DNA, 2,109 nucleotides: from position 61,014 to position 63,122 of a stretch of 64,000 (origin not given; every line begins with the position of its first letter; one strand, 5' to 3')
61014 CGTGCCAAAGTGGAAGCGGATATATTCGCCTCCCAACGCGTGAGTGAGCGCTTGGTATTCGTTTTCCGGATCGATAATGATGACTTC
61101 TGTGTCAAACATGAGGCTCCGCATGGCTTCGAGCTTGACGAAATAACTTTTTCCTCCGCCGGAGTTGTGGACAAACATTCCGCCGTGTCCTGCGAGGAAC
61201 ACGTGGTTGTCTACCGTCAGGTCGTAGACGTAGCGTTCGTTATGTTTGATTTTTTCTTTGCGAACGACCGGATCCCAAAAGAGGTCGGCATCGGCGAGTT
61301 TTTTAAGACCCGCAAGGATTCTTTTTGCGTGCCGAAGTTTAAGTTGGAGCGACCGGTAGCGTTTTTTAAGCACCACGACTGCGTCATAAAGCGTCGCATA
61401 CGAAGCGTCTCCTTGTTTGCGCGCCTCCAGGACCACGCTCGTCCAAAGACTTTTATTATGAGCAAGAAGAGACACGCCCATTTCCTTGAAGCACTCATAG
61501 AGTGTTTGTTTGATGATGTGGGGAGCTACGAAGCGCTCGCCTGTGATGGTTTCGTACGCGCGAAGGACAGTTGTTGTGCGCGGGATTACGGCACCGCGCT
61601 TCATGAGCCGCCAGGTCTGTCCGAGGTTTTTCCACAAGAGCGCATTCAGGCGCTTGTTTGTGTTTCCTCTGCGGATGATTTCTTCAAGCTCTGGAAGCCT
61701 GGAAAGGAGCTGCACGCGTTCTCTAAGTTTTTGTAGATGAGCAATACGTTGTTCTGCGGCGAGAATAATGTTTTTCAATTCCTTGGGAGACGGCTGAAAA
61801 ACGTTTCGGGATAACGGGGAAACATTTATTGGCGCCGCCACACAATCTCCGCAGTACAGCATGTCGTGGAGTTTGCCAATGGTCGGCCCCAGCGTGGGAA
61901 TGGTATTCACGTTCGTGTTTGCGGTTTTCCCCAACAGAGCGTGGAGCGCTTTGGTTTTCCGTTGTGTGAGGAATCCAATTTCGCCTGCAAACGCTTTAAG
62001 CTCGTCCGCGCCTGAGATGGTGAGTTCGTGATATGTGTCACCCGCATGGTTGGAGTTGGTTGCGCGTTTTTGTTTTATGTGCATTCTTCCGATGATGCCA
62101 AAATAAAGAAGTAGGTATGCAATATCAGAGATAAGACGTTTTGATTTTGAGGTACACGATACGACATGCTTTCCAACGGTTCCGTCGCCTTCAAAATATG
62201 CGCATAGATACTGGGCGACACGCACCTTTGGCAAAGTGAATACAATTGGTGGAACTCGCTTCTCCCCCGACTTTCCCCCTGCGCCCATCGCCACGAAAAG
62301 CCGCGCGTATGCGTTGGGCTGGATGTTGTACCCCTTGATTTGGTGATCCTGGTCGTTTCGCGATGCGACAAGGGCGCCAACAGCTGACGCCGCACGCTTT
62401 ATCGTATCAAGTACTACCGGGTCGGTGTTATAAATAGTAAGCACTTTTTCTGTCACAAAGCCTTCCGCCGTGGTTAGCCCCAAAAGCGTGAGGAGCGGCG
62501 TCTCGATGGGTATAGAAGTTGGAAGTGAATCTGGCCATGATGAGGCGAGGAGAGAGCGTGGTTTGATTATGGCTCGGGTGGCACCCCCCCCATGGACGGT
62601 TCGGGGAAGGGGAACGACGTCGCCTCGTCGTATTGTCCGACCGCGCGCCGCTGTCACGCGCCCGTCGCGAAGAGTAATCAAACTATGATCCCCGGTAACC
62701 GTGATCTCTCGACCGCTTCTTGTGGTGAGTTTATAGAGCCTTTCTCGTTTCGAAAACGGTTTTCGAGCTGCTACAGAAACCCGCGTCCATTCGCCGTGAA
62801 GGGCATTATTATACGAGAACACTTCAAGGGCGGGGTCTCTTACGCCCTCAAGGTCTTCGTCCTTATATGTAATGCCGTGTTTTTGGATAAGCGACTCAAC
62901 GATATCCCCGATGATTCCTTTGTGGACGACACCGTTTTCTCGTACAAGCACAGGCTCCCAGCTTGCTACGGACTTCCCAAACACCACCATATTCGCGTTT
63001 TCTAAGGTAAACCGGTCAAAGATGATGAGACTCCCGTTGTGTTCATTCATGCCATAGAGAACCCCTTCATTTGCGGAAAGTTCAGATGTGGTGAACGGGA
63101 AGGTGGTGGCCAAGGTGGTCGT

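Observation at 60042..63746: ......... intein splitting the Walker A P-loop of a VirB4-like ATPase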

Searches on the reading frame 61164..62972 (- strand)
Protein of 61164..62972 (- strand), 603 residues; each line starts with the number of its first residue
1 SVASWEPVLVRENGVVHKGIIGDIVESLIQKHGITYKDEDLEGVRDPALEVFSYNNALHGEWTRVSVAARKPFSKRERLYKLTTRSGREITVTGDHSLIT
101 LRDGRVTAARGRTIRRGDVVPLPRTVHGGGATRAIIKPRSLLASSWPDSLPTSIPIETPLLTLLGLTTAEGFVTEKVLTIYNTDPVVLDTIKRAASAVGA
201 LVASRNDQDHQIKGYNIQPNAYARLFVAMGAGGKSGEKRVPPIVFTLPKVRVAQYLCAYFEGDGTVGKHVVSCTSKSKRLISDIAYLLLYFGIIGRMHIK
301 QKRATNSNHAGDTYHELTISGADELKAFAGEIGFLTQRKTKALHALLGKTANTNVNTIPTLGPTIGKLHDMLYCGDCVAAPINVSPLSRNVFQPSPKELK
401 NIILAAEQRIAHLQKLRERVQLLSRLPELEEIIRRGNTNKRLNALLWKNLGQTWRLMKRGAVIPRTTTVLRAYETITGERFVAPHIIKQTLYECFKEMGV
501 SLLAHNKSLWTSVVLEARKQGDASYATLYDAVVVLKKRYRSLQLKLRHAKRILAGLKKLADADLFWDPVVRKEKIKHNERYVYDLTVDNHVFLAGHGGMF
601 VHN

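Call 4: search_protein_families(library=pfam, proteins=[window:61164-62972:-], max_evalue=0.1)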
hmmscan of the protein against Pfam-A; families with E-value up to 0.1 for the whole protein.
window:61164-62972:- (603 aa): 3 families
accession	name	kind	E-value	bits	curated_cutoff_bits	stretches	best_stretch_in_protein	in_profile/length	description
PF14890.11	Intein_splicing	-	1.3e-17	64.4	35.8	1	64-603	37-155/155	Intein splicing domain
PF14528.11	LAGLIDADG_3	-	6.7e-17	62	22.5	1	253-333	4-82/82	LAGLIDADG-like domain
PF05204.19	Hom_end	-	0.025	15.1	21.1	0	163-216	18-73/110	Homing endonuclease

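Call 5: search_protein_families(library=ncbifam, proteins=[window:61164-62972:-], max_evalue=0.1)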
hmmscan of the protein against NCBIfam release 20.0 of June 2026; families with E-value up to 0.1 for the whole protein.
window:61164-62972:- (603 aa): 14 families
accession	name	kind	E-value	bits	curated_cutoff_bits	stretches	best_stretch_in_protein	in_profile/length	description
NF011491.0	PRK14898.1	equivalog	4.8e-39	134.1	783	2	4-373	79-452/860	DNA-directed RNA polymerase subunit A''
NF005852.0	PRK07773.1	equivalog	1.4e-24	86.4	780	3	233-360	593-726/886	replicative DNA helicase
NF011418.0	PRK14845.1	equivalog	1.6e-18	65.9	756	1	38-355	54-320/1049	translation initiation factor IF-2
NF003159.0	PRK04132.1-4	equivalog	1.1e-17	63.4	999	2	148-603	169-584/852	replication factor C small subunit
NF003157.0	PRK04132.1-2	equivalog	2.9e-17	61.9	1103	1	232-357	247-365/864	replication factor C small subunit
NF045703.1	rSAM_Tes_intein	exception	2.8e-16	58.5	1700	2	149-328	360-541/1040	tetraether lipid synthase Tes, intein-containing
NF011303.0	PRK14715.1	equivalog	1.7e-14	51.9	1585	1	155-326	1116-1290/1627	DNA-directed DNA polymerase II large subunit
NF006207.0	PRK08332.1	equivalog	4e-11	40.9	2400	1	234-341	1079-1195/1684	vitamin B12-dependent ribonucleotide reductase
NF038098.1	GyrA_w_intein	exception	2.6e-10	38.9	1850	1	161-362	240-444/1232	intein-containing DNA gyrase subunit A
TIGR01445.1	intein_Nterm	domain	6.4e-09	36.7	24.5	1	7-100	7-83/83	intein N-terminal splicing region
NF038162.1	RtcB_rel_intein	exception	1.2e-08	33.5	1150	1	27-119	101-186/961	intein-containing RtcB family protein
NF011302.0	PRK14714.1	equivalog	0.00013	19.6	1791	1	9-127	940-1057/1350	DNA-directed DNA polymerase II large subunit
NF003158.0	PRK04132.1-3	equivalog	0.00045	17.4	1750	0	545-603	502-560/1437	replication factor C small subunit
TIGR01443.1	intein_Cterm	domain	0.0015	18.7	15.6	1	581-603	1-23/24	intein C-terminal splicing region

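Call 34: predict_structure(alignment_id=A1)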
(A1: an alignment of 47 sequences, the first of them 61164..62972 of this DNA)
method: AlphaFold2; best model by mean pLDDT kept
length: 603 residues; sequences in the alignment: 47
mean_pLDDT: 92.0   pTM: 0.86
mean pLDDT of the five models: 92.0, 91.8, 90.9, 90.3, 90.2
residues with pLDDT >= 90: 490; 70-90: 96; 50-70: 17; < 50: 0
segments of 3 or more residues with pLDDT < 50: none
pLDDT, mean of each block of 10 residues (from residue 1): 94 92 96 84 92 94 95 93 96 93 92 94 87 84 93 96 97 94 96 98 94 96 95 90 94 97 94 96 97 95 77 94 94 97 89 78 93 84 82 90 95 94 93 94 95 93 92 91 88 91 89 70 88 94 96 95 95 94 93 95 87
secondary structure, 60 per line:
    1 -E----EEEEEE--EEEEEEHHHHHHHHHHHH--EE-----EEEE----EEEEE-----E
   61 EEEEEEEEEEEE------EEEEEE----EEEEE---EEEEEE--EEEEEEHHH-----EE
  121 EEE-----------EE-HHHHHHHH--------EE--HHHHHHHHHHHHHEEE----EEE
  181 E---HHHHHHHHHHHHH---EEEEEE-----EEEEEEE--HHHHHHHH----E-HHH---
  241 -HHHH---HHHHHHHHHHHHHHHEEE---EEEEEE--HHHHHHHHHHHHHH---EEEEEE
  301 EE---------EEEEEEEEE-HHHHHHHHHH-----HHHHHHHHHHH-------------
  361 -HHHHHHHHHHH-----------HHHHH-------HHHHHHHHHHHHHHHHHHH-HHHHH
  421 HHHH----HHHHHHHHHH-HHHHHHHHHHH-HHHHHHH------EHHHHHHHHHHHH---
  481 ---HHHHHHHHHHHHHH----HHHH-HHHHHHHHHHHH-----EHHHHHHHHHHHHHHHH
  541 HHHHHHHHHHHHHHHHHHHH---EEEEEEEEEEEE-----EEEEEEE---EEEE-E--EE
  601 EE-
elements in order: E7-12 E15-20 H21-32 E42-45 E50-54 E60-72 E79-84 E89-93 E97-102 E105-110 E119-123 H138-145 H158-170 E171-173 E178-181 H185-197 E201-206 E212-218 H221-228 H242-245 H249-263 E264-266 E270-275 H278-291 E295-302 E312-320 H322-331 H337-347 H362-372 H384-388 H396-414 H416-424 H429-438 H440-450 H452-458 H466-477 H484-497 H502-505 H507-518 H525-560 E564-575 E581-587 E591-594 E599-602

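Call 36: fold_search(model_id=the predicted structure, library=pdb)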
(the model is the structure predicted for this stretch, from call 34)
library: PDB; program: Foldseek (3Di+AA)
matches with E <= 10: 311; with E <= 0.001: 34
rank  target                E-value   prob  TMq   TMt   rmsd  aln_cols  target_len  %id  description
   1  2cw7                  1.7e-20  1.00  0.50  0.56  15.3       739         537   16  Crystal structure of intein homing endonuclease II (released 2006-04-18)
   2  7qss                  7.2e-20  1.00  0.52  0.71  15.4       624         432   17  Crystal structure of homing endonuclease-associated TliVMA intein (C1A) (released 2022-03-30)
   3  1dq3                  5.0e-18  1.00  0.49  0.63  13.2       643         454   14  CRYSTAL STRUCTURE OF AN ARCHAEAL INTEIN-ENCODED HOMING ENDONUCLEASE PI-PFUI (released 2000-07-05)
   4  7qsu                  1.2e-16  1.00  0.44  0.71   4.8       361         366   20  Crystal structure of homing endonuclease-associated TliVMA intein (C1A, d333-339) (released 2022-03-30)
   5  7qst                  1.8e-13  1.00  0.47  0.74   9.5       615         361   13  Crystal structure of homing endonuclease-associated PhoVMA intein (C1A) (released 2022-03-30)
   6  1vde_B                4.4e-08  1.00  0.30  0.40   8.3       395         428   12  PI-SCEI, A HOMING ENDONUCLEASE WITH PROTEIN SPLICING ACTIVITY (released 1998-04-08)
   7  5o9i_A                5.1e-08  1.00  0.19  0.65   1.9       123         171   26  Crystal structure of transcription factor IIB Mvu mini-intein (released 2017-11-01)
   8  1ef0_A                9.0e-08  1.00  0.30  0.41   8.3       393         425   13  CRYSTAL STRUCTURE OF PI-SCEI MINIPRECURSOR (released 2000-06-07)
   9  5o9j_B                1.2e-07  1.00  0.18  0.51   6.4       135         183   23  Crystal structure of transcription factor IIB Mja mini-intein (released 2017-11-01)
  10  5o9i_B                1.7e-07  1.00  0.19  0.62   1.9       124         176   26  Crystal structure of transcription factor IIB Mvu mini-intein (released 2017-11-01)
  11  1vde_A                4.7e-07  1.00  0.30  0.40   8.3       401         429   12  PI-SCEI, A HOMING ENDONUCLEASE WITH PROTEIN SPLICING ACTIVITY (released 1998-04-08)
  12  5o9j_A                6.9e-07  1.00  0.17  0.50   3.6       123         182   25  Crystal structure of transcription factor IIB Mja mini-intein (released 2017-11-01)
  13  1um2_B                1.6e-06  1.00  0.27  0.38  19.1       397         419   13  Crystal Structure of the Vma1-Derived Endonuclease with the Ligated Extein Segment (released 2004-09-22)
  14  1lws_A                1.8e-06  1.00  0.30  0.39  18.7       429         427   13  Crystal structure of the intein homing endonuclease PI-SceI bound to its recognition sequence (released 2002-09-27)
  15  1jva_B                1.9e-06  1.00  0.29  0.39  10.3       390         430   12  CRYSTAL STRUCTURE OF THE VMA1-DERIVED ENDONUCLEASE BEARING THE N AND C EXTEIN PROPEPTIDES (released 2002-08-29)
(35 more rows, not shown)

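Call 51: search_solved_structures(query=window:61164-62972:-, max_evalue=0.01)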
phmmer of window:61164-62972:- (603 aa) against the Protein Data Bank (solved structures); distinct sequences matched with E-value up to 0.01: 12.
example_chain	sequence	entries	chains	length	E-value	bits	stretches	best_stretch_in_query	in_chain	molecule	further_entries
2cw7_A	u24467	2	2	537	7.8e-21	77.2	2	4-127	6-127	Endonuclease PI-PkoII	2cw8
5o9i_A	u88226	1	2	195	2.2e-15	59.2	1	5-125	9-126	Transcription initiation factor IIB,Transcription initiation factor IIB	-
5o9j_A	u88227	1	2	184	1.2e-14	56.8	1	6-126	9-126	Transcription initiation factor IIB,Transcription initiation factor IIB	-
6rpq_A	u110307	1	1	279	9.9e-10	40.5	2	548-603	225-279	Ubiquitin-like protein SMT3,1108aa long hypothetical cell division control protein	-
7qss_A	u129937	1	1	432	1.9e-08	36.3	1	79-325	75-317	V-type ATP synthase alpha chain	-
7qsu_A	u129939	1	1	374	2e-08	36.2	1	79-325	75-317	V-ATPase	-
2jmz_A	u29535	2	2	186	6e-08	34.6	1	5-124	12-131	Hypothetical protein MJ0781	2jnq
6rpp_A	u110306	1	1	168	0.00028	22.5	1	6-120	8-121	Cell division control protein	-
6frh_A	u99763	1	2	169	0.0039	18.7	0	538-588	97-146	Replicative DNA helicase,Replicative DNA helicase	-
1dq3_A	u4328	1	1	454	0.0048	18.4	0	238-302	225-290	ENDONUCLEASE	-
6frg_A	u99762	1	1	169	0.0055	18.2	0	538-588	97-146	Replicative DNA helicase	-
4o1r_A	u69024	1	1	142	0.0071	17.9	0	76-102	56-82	Replicative DNA helicase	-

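Call 61: search_dna_similar(query=window:61164-62972:-, collection=phages, mode=protein, max_rows=10)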
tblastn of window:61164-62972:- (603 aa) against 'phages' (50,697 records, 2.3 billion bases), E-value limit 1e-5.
Records with a match: 1; places in all: 1; records where one place covers at least 80% of the query: 0.
Best place of each record, by identity: <60% 1.
By first word of the organism name: uncultured 1.
By host as written in the record: - 1.
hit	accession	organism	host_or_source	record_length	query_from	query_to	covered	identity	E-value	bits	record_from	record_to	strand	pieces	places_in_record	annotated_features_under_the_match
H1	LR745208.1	uncultured phage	metagenomic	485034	233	359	21%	40.9%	3e-16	89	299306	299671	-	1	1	record has no annotation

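Call 62: search_dna_similar(query=window:61164-62972:-, collection=plasmids, mode=protein, max_rows=10)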
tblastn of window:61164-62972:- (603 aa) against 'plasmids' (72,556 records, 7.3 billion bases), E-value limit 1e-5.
Records with a match: 2; places in all: 2; records where one place covers at least 80% of the query: 0.
Best place of each record, by identity: <60% 2.
By first word of the organism name: Nocardia 1; Streptomyces 1.
By predicted mobility (MOB-suite, as given by PLSDB): non-mobilizable 2.
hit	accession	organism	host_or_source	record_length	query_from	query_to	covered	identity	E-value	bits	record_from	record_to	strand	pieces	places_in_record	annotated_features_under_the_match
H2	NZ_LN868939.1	Nocardia farcinica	not known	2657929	74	359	47%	27.5%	9e-9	66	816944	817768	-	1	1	none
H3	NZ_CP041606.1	Streptomyces sp. S1D4-14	Isolated strain,Microscale soil grain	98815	239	384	24%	32.2%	2e-12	78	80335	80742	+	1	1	LAGLIDADG family homing endonuclease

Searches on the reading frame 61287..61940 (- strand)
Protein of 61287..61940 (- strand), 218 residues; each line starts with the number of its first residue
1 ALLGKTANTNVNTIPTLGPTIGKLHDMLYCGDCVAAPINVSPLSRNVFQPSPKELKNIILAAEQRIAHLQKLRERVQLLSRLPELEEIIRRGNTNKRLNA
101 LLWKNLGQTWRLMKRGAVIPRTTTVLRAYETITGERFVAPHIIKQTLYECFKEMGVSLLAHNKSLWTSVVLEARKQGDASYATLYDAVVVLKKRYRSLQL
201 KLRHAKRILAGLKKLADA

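Call 55: predict_structure(alignment_id=A2)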
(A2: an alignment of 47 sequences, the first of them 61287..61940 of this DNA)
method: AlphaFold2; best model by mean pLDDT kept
length: 218 residues; sequences in the alignment: 47
mean_pLDDT: 91.8   pTM: 0.85
mean pLDDT of the five models: 91.8, 91.0, 90.9, 89.7, 89.7
residues with pLDDT >= 90: 178; 70-90: 27; 50-70: 4; < 50: 9
segments of 3 or more residues with pLDDT < 50: 1-3, 7-11
pLDDT, mean of each block of 10 residues (from residue 1): 47 78 95 89 84 93 97 98 98 98 98 98 97 95 96 96 94 82 98 98 98 93
secondary structure, 60 per line:
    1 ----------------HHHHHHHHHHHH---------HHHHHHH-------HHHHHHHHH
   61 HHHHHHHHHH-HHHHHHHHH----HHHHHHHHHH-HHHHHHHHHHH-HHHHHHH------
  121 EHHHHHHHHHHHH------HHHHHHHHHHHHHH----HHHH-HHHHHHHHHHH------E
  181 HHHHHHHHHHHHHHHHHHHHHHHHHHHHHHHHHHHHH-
elements in order: H17-28 H38-44 H52-70 H72-80 H85-94 H96-106 H108-114 H122-133 H140-153 H158-161 H163-173 H181-217

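Call 57: fold_search(model_id=the predicted structure, library=pdb)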
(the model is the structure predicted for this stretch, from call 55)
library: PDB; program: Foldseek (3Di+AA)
matches with E <= 10: 254; with E <= 0.001: 0
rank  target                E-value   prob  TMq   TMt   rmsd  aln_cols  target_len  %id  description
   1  4e40                  3.4e-01  0.20  0.19  0.17  20.6       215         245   16  The haptoglobin-hemoglobin receptor of Trypanosoma congolense (released 2013-01-16)
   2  8d9o                  5.4e-01  0.12  0.17  0.19  24.2       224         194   15  De Novo Photosynthetic Reaction Center Protein in Apo-State (released 2022-09-28)
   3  8d9p                  6.5e-01  0.11  0.16  0.18  24.1       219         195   16  De Novo Photosynthetic Reaction Center Protein Equipped with Heme B and Mn(II) cations (released 2022-09-28)
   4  8gl3                  6.8e-01  0.14  0.18  0.21  24.2       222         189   14  De novo design of monomeric helical bundles for pH-controlled membrane lysis (released 2023-09-06)
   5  6z0c_D                6.8e-01  0.12  0.15  0.17  21.9       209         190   14  Structure of in silico modelled artificial Maquette-3 protein (released 2021-03-17)
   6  8p4y                  6.8e-01  0.10  0.17  0.19  25.4       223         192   17  Coiled-coil protein origami triangle (released 2023-08-02)
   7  6gy7_A                6.8e-01  0.08  0.17  0.12  37.5       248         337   16  Crystal structure of XaxB from Xenorhabdus nematophil (released 2018-07-25)
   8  1t72_G                7.5e-01  0.12  0.19  0.19  25.3       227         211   14  Crystal structure of phosphate transport system protein phoU from Aquifex aeolicus (released 2004-12-07)
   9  6z0c_B                7.8e-01  0.11  0.16  0.17  22.1       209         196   14  Structure of in silico modelled artificial Maquette-3 protein (released 2021-03-17)
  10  5vjs                  8.6e-01  0.09  0.16  0.17  22.9       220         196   15  De Novo Photosynthetic Reaction Center Protein Equipped with Heme B, a synthetic Zn porphyrin, and Zn(II) cations (released 2018-04-25)
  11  5nnv_A                9.4e-01  0.08  0.17  0.17  34.4       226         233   13  Structure of a Bacillus subtilis Smc coiled coil middle fragment (released 2017-06-21)
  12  5xg2                  1.1e+00  0.08  0.19  0.17  32.1       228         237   17  Crystal structure of a coiled-coil segment (residues 345-468 and 694-814) of Pyrococcus yayanosii Smc (released 2017-06-07)
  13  8rv2_E                1.1e+00  0.06  0.14  0.11  17.2       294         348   14  Structure of the formin INF2 bound to the barbed end of F-actin. (released 2024-04-10)
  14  7zr2_A                1.3e+00  0.06  0.16  0.15  35.4       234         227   17  Crystal structure of a chimeric protein mimic of SARS-CoV-2 Spike HR1 in complex with HR2 (released 2022-11-09)
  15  6o58_A                1.4e+00  0.05  0.13  0.11  17.8       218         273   18  Human MCU-EMRE complex, dimer of channel (released 2019-05-22)
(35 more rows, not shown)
